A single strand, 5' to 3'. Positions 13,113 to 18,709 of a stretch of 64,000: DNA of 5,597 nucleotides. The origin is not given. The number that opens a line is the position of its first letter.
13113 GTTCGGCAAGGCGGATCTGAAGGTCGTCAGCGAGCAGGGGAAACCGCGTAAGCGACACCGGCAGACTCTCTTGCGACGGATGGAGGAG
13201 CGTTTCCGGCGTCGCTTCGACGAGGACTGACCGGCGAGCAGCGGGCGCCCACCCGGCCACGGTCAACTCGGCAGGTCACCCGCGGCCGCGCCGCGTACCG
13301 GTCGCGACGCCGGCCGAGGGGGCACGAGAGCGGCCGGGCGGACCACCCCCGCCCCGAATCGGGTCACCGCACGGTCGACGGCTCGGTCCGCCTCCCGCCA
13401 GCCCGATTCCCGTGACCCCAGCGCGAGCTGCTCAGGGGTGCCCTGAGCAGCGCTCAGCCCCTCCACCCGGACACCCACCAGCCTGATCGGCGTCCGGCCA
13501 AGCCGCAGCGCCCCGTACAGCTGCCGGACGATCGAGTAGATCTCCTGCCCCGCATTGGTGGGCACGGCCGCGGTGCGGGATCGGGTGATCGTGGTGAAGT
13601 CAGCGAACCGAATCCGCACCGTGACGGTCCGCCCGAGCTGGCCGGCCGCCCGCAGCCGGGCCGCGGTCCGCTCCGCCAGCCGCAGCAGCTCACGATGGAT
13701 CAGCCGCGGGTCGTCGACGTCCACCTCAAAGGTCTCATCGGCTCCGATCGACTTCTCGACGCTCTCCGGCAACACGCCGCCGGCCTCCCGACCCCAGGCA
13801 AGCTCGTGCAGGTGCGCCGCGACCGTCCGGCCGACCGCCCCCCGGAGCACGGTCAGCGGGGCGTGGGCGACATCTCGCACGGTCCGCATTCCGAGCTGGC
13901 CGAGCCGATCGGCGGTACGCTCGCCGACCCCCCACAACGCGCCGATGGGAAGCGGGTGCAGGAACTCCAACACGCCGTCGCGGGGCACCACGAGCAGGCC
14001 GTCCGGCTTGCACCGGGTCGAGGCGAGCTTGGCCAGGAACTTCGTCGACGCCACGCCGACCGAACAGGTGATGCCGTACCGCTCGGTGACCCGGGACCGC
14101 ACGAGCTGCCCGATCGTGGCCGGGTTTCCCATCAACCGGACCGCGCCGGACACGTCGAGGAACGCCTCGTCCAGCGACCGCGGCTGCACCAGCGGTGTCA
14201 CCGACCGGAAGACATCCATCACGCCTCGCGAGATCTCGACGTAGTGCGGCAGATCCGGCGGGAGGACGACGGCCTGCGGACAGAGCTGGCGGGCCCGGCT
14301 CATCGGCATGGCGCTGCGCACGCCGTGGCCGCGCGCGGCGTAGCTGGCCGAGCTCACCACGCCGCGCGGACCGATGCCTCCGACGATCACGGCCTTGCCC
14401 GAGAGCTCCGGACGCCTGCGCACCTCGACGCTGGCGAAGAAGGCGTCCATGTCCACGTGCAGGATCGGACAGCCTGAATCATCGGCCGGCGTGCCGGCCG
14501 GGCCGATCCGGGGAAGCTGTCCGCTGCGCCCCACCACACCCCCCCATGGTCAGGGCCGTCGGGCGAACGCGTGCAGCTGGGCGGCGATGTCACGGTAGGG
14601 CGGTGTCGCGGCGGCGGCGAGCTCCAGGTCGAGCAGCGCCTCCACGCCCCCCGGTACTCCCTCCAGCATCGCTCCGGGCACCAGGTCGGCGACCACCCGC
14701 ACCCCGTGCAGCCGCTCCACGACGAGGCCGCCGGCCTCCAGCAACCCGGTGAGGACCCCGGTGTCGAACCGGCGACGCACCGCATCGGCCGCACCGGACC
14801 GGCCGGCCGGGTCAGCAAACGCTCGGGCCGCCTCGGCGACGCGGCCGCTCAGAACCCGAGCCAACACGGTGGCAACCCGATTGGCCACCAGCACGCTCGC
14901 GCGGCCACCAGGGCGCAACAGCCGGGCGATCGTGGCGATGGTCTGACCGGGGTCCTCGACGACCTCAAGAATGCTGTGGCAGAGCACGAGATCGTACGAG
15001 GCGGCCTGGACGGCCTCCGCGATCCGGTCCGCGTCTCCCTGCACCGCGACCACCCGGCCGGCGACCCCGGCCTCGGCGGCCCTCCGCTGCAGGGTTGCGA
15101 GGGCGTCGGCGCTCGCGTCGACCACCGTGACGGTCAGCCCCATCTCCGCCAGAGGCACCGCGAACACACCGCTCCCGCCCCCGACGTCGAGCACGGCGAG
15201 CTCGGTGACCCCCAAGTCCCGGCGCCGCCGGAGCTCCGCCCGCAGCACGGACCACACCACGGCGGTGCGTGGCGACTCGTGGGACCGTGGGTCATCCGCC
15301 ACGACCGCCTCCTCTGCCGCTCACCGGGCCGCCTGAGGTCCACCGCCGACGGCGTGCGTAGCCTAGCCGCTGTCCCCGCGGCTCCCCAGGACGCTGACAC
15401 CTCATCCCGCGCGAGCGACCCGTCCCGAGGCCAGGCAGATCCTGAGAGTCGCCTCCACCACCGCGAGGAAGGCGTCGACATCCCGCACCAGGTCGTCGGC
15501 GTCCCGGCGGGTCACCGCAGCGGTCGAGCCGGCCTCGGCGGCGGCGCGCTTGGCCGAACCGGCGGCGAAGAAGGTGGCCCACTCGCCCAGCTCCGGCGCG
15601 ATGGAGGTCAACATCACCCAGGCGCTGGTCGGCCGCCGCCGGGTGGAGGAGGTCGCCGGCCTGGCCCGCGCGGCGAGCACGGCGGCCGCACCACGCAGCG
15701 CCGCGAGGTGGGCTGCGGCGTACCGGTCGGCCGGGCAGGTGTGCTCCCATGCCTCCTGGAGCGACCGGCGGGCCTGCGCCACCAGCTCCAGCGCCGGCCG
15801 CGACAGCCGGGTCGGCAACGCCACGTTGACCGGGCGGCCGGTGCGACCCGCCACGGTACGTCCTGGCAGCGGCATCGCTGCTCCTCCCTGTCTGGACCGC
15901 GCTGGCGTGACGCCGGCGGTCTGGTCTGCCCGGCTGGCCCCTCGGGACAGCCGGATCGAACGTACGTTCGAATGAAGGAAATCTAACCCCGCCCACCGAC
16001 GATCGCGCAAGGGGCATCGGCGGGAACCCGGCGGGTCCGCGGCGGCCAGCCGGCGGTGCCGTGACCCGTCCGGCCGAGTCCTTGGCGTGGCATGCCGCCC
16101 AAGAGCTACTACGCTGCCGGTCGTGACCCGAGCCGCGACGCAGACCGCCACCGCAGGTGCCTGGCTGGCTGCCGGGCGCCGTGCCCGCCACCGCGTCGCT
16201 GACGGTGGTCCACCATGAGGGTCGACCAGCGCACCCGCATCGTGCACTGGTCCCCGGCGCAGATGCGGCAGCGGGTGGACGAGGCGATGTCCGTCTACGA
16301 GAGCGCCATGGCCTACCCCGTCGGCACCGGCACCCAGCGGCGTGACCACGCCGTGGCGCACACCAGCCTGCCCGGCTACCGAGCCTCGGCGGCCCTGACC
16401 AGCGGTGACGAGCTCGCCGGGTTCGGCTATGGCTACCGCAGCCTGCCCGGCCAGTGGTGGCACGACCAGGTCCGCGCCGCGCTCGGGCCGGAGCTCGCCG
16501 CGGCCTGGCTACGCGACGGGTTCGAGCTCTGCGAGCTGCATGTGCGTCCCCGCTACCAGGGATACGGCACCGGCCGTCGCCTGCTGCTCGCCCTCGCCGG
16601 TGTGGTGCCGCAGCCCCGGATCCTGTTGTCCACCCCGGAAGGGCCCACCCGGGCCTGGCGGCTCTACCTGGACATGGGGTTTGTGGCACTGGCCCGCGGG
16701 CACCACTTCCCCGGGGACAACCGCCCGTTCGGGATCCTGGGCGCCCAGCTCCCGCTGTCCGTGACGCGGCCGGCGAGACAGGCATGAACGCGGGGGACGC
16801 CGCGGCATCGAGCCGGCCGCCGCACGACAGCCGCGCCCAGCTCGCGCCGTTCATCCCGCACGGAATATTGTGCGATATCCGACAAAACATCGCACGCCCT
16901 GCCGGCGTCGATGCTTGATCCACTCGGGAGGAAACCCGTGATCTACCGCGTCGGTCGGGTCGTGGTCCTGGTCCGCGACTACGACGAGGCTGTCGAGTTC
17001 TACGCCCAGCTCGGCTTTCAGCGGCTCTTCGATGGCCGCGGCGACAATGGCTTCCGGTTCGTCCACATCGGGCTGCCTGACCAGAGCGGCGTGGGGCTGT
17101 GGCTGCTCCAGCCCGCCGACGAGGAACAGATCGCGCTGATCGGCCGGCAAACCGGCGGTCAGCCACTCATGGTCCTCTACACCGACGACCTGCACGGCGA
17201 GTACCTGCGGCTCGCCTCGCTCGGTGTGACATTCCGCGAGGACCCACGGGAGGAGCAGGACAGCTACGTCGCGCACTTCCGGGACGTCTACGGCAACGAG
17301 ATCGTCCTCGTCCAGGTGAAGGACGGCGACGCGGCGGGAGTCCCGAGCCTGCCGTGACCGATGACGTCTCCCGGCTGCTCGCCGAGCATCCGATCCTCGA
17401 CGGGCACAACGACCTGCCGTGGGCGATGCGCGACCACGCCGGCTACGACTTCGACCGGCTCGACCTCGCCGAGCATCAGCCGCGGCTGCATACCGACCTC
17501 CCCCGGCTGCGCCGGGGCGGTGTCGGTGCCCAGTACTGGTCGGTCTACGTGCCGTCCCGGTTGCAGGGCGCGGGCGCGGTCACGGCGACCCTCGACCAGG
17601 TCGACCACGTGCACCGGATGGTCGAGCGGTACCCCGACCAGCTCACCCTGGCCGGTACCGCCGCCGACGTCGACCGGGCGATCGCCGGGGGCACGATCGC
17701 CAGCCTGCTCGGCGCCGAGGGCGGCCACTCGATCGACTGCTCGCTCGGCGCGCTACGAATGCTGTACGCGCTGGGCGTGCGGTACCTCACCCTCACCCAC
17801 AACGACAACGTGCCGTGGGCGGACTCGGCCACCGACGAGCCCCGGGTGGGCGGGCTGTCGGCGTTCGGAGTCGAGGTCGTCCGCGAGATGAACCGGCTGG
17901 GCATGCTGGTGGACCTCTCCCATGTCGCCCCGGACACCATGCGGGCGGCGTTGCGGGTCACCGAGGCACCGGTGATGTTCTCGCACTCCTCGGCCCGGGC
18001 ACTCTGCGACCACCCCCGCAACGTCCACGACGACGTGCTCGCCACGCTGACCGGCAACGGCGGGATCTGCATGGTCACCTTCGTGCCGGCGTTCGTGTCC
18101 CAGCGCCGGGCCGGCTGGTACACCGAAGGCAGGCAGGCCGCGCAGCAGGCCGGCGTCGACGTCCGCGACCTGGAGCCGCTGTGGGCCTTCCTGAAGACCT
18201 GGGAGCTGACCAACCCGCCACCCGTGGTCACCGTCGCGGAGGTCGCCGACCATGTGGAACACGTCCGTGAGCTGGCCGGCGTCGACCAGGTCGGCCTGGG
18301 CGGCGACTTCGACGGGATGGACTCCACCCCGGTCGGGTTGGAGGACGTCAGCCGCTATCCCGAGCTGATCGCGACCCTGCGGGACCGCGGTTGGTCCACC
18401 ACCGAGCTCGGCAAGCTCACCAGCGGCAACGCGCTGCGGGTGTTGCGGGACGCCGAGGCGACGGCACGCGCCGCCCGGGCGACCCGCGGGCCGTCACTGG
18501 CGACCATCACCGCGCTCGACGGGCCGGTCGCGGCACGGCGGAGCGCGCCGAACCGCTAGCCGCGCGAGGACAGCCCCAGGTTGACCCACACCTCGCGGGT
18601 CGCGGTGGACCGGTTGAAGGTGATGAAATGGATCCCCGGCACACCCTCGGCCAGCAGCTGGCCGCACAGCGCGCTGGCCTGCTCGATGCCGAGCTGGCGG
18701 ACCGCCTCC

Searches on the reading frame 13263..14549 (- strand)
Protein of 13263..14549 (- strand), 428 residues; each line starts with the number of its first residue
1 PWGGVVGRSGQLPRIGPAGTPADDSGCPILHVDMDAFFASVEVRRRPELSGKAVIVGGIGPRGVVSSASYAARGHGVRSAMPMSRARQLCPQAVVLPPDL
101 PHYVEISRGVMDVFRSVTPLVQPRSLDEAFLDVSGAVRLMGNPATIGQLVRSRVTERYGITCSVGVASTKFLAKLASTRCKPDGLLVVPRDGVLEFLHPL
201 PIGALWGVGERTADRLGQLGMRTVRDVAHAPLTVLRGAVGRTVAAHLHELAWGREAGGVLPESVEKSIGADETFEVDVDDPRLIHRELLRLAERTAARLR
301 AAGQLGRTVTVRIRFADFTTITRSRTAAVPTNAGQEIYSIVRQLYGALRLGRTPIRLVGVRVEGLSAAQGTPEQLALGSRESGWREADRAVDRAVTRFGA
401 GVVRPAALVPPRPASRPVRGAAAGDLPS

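Call 61: search_protein_families(library=padloc, proteins=[window:13263-14549:-], max_evalue=0.001)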
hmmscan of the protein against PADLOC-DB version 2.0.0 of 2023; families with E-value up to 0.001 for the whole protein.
window:13263-14549:- (428 aa): 0 families

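Call 88: search_protein_families(library=pfam, proteins=[window:13263-14549:-], max_evalue=0.0001)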
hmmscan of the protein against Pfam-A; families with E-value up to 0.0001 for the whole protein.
window:13263-14549:- (428 aa): 4 families
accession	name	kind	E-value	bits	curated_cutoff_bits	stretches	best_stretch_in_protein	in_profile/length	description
PF00817.25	IMS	-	2.4e-49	167.5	23.2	1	32-177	1-147/148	impB/mucB/samB family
PF11799.13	IMS_C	-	1.2e-29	103.4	20.7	1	266-377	2-109/109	impB/mucB/samB family C-terminal domain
PF11798.14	IMS_HHH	-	1.2e-06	28.9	24.4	1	191-220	2-31/32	IMS family HHH motif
PF21999.2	IMS_HHH_1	-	1.6e-05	25.7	27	1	205-253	3-51/53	DNA polymerase-iota, thumb domain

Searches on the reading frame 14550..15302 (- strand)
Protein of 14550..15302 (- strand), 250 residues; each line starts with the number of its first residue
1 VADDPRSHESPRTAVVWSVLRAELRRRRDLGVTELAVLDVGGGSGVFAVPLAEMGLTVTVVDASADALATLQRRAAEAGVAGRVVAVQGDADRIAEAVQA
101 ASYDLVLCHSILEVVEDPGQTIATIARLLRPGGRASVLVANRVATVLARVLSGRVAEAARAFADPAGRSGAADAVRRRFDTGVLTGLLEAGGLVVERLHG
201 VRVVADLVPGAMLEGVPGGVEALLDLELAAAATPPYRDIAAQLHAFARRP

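Call 61: search_protein_families(library=padloc, proteins=[window:14550-15302:-], max_evalue=0.001)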
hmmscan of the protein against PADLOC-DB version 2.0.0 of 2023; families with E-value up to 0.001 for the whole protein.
window:14550-15302:- (250 aa): 1 family
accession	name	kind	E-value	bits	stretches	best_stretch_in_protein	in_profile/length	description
PDLC04134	mad2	-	3.3e-17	60.5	1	35-144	293-401/492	mads_2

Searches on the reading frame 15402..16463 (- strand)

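Call 61: search_protein_families(library=padloc, proteins=[window:15402-16463:-], max_evalue=0.001)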
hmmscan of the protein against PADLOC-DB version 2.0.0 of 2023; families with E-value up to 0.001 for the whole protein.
window:15402-16463:- (353 aa): 0 families

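Call 65: search_protein_families(library=ncbifam, proteins=[window:15402-16463:-], max_evalue=0.001)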
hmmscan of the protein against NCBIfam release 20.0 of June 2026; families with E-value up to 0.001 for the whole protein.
window:15402-16463:- (353 aa): 0 families

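Call 88: search_protein_families(library=pfam, proteins=[window:15402-16463:-], max_evalue=0.0001)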
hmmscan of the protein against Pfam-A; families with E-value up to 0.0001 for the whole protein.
window:15402-16463:- (353 aa): 1 family
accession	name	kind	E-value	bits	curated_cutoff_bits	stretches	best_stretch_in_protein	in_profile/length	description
PF18726.6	HEPN_SAV_6107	-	7.9e-35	119.8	27.2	1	241-337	4-98/98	SAV_6107-like HEPN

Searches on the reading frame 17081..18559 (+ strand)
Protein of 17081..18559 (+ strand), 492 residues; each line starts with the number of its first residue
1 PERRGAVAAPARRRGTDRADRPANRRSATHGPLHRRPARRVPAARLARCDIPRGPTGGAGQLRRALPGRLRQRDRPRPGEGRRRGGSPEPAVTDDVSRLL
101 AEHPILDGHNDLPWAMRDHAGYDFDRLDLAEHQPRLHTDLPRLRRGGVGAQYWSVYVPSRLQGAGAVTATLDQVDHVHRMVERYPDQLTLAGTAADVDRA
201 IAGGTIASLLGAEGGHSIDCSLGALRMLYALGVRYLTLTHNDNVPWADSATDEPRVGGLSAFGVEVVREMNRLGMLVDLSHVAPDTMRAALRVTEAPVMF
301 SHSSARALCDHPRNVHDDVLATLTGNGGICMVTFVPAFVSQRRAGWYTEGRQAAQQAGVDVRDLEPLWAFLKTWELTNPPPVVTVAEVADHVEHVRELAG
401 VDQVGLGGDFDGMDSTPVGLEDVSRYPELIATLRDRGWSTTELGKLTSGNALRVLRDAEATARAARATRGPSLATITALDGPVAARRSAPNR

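Call 29: search_protein_families(library=pfam, proteins=[window:17081-18559:+], max_evalue=0.01)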
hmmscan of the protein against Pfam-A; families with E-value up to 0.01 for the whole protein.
window:17081-18559:+ (492 aa): 1 family
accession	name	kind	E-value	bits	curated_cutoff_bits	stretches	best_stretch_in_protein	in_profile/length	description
PF01244.27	Peptidase_M19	-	8.4e-113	377.2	26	1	99-456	2-318/319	Membrane dipeptidase (Peptidase family M19)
